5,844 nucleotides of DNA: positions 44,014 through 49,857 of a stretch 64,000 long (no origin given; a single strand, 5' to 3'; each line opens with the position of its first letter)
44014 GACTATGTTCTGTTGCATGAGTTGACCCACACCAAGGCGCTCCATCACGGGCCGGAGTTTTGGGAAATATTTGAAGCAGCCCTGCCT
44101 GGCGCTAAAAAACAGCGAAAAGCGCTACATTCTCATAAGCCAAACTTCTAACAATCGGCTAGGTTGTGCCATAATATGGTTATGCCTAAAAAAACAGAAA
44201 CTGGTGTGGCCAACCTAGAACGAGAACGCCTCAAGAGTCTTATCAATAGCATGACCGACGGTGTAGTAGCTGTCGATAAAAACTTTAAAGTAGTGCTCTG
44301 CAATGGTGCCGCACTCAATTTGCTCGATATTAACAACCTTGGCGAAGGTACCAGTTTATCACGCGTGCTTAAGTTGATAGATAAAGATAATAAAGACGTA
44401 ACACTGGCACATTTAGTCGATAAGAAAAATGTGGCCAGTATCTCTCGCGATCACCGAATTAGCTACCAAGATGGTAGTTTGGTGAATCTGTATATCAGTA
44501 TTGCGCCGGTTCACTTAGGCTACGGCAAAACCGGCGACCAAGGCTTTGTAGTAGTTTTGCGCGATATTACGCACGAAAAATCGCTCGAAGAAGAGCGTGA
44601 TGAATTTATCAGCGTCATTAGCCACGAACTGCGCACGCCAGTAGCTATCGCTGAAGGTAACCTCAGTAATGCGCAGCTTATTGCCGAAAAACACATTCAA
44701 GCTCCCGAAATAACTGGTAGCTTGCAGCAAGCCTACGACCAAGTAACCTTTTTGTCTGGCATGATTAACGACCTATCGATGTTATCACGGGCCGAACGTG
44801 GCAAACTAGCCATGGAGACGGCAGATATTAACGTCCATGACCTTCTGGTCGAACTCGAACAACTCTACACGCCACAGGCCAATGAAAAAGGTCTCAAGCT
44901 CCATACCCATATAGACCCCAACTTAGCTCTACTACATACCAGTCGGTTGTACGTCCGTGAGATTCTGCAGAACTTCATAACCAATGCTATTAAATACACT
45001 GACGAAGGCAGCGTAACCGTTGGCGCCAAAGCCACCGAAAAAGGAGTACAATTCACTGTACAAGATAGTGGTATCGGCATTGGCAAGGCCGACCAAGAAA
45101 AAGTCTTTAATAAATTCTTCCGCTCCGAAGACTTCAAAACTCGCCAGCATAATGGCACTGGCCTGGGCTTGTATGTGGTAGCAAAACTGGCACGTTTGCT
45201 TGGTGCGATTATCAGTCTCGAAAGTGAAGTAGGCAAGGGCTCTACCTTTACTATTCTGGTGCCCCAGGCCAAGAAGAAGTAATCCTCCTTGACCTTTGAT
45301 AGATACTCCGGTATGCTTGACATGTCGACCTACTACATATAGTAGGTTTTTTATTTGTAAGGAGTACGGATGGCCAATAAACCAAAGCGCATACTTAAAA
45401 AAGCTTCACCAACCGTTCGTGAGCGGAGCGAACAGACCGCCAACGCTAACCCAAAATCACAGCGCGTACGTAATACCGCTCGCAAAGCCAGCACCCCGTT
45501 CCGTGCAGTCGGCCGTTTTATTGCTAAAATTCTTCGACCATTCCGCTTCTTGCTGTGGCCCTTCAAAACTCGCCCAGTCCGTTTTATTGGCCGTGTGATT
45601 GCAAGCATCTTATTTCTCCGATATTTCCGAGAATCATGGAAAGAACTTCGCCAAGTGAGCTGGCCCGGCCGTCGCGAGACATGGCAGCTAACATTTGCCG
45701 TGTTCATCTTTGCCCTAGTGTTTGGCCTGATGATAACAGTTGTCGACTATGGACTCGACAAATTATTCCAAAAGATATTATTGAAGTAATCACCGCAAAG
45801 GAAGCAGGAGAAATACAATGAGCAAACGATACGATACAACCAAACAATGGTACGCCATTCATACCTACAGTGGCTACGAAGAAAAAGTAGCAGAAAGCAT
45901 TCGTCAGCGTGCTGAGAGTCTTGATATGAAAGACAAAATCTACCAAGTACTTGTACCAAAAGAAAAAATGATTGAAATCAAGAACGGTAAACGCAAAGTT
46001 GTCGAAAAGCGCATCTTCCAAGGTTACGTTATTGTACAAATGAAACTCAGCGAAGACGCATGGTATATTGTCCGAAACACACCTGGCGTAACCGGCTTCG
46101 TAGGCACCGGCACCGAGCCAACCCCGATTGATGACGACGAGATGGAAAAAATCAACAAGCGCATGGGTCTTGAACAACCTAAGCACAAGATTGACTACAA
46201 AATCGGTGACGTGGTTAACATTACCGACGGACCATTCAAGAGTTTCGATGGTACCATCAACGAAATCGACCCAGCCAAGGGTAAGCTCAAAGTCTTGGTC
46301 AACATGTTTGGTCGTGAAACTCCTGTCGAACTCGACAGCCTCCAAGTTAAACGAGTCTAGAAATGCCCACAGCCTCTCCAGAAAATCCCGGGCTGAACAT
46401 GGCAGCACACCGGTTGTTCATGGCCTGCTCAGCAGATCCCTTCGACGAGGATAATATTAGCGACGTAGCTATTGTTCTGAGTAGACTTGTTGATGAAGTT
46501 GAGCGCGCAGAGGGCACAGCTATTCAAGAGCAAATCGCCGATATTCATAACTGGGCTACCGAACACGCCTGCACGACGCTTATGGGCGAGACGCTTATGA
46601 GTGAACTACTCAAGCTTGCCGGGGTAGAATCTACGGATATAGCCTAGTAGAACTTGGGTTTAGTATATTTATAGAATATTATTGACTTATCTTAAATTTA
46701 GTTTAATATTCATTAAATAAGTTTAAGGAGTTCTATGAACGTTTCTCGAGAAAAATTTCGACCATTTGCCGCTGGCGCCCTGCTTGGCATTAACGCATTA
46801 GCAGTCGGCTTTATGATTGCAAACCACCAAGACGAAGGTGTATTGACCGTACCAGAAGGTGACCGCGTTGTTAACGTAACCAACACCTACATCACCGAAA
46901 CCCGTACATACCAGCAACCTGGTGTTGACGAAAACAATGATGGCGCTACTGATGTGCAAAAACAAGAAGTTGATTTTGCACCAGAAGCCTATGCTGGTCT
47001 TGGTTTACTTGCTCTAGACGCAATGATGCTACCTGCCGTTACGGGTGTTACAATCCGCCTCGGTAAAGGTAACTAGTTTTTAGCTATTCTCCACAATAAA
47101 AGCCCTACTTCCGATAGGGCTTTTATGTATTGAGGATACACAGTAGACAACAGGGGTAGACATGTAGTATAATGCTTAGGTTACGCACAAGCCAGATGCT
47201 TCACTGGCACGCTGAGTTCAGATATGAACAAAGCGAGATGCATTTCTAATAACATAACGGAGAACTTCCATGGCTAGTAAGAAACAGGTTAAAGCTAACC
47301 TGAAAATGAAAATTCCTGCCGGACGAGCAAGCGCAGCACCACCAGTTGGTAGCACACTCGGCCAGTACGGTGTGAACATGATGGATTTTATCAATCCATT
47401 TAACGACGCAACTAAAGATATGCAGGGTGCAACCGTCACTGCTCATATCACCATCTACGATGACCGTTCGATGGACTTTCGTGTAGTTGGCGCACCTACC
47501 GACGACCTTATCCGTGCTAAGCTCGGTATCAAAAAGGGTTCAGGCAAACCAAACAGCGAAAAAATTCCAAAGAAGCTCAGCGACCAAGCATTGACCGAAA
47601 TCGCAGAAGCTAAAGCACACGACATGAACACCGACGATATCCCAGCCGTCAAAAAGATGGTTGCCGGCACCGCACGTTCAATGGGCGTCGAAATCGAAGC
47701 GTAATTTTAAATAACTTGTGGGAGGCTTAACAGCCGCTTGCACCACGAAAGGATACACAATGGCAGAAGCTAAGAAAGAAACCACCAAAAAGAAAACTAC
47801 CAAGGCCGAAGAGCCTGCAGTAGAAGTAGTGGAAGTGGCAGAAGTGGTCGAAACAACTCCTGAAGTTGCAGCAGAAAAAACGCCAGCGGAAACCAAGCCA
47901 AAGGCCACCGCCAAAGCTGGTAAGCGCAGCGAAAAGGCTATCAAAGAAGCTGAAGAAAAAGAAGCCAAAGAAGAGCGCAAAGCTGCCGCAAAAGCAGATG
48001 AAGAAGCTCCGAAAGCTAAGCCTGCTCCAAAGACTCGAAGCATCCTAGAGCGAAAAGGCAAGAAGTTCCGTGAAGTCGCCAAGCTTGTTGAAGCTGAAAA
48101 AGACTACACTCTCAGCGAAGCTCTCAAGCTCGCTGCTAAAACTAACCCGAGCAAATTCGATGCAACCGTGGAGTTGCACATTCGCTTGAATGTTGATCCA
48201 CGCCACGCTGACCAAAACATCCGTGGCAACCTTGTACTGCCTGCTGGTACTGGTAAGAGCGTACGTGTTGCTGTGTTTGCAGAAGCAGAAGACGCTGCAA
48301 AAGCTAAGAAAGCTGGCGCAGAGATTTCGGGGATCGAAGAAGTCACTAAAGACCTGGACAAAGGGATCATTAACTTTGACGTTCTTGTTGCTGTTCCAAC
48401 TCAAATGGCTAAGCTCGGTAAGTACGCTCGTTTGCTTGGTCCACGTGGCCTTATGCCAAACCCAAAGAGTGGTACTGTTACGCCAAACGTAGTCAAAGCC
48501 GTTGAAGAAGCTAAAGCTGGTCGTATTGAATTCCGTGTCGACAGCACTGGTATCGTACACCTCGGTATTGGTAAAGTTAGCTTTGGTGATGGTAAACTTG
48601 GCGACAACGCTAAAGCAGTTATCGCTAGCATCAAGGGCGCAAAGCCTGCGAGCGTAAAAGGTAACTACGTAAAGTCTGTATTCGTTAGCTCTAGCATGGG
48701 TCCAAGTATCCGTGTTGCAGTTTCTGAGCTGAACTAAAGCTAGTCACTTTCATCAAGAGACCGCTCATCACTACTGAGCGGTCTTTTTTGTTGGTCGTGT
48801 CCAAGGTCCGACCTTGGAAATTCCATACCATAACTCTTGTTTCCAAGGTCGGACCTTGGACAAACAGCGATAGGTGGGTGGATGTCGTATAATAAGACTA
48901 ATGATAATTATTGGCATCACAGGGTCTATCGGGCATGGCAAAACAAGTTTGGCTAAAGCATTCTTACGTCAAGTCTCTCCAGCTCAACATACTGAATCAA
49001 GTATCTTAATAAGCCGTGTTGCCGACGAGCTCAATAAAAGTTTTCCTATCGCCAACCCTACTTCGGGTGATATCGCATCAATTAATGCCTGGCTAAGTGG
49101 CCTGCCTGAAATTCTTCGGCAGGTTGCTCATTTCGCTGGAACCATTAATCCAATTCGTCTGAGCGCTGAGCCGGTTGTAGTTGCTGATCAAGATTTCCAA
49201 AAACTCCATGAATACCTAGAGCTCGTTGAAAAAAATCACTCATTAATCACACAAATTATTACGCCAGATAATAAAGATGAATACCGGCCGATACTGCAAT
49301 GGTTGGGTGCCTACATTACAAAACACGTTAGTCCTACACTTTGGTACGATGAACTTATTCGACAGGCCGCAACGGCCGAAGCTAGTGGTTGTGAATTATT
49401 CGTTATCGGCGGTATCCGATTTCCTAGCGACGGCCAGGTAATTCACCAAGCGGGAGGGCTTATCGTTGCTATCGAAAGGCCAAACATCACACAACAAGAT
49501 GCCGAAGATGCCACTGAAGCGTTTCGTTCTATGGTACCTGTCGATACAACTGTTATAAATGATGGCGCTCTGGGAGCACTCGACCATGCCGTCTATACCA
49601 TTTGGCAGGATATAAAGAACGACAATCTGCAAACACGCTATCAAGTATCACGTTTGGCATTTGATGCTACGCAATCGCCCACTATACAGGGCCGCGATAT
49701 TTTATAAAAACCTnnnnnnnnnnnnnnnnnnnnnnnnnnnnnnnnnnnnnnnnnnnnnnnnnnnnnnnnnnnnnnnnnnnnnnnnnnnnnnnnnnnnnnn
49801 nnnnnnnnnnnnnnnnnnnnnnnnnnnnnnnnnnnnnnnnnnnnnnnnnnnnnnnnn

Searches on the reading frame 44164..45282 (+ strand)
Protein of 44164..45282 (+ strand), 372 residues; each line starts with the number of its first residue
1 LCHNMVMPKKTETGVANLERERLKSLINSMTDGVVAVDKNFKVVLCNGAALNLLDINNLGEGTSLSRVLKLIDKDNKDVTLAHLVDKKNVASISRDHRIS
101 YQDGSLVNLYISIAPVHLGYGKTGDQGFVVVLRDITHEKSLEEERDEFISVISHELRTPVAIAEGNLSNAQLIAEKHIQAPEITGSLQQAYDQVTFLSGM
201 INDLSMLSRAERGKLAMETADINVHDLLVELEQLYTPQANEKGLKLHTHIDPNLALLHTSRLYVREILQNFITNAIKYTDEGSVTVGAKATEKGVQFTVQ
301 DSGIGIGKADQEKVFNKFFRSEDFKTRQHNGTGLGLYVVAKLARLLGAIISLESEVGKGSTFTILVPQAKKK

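Call 19: search_protein_families(library=pfam, proteins=[window:44164-45282:+])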
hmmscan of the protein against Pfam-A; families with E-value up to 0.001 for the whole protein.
window:44164-45282:+ (372 aa): 7 families
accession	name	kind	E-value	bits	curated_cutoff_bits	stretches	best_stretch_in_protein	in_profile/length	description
PF02518.31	HATPase_c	-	8.5e-26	91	26.4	1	264-369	6-110/111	Histidine kinase-, DNA gyrase B-, and HSP90-like ATPase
PF00512.31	HisKA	-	1.9e-08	34.6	26.9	1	145-213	2-66/66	His Kinase A (phospho-acceptor) domain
PF13581.12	HATPase_c_2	-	1.7e-06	28.5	27.4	1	259-345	31-111/127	Histidine kinase-like ATPase domain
PF13188.13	PAS_8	-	7.7e-06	26.1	21.8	1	21-63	1-43/65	PAS domain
PF12860.13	PAS_7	-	2.1e-05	25.1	27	1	27-142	1-114/115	PAS fold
PF00989.32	PAS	-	5.6e-05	23.6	22.6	1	21-135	1-113/113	PAS fold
PF13426.13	PAS_9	-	0.00012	22.8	27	1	32-137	2-103/103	PAS domain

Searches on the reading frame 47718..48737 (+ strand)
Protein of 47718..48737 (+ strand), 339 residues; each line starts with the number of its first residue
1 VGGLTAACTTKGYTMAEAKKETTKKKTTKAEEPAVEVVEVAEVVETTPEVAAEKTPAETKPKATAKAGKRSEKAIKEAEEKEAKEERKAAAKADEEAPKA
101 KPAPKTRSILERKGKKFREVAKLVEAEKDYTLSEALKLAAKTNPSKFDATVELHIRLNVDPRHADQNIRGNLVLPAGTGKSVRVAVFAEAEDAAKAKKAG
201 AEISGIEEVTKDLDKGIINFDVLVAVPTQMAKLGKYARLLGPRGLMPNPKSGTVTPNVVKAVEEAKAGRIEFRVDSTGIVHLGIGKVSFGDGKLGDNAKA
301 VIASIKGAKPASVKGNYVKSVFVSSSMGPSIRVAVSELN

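Call 51: search_protein_families(library=pfam, max_evalue=0.001, proteins=[window:47718-48737:+])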
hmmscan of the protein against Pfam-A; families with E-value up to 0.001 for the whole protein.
window:47718-48737:+ (339 aa): 1 family
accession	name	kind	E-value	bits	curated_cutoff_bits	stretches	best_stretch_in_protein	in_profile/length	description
PF00687.26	Ribosomal_L1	-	4.1e-59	199.9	32.2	1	141-329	3-198/198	Ribosomal protein L1p/L10e family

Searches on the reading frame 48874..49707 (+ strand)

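Call 52: search_protein_families(library=pfam, max_evalue=0.001, proteins=[window:48874-49707:+])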
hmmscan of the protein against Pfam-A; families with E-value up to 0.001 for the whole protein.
window:48874-49707:+ (277 aa): 1 family
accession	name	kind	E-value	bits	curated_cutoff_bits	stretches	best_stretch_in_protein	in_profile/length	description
PF21448.3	DNMK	-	8.7e-08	32.5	27.1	1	122-237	114-230/232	Deoxynucleotide monophosphate kinase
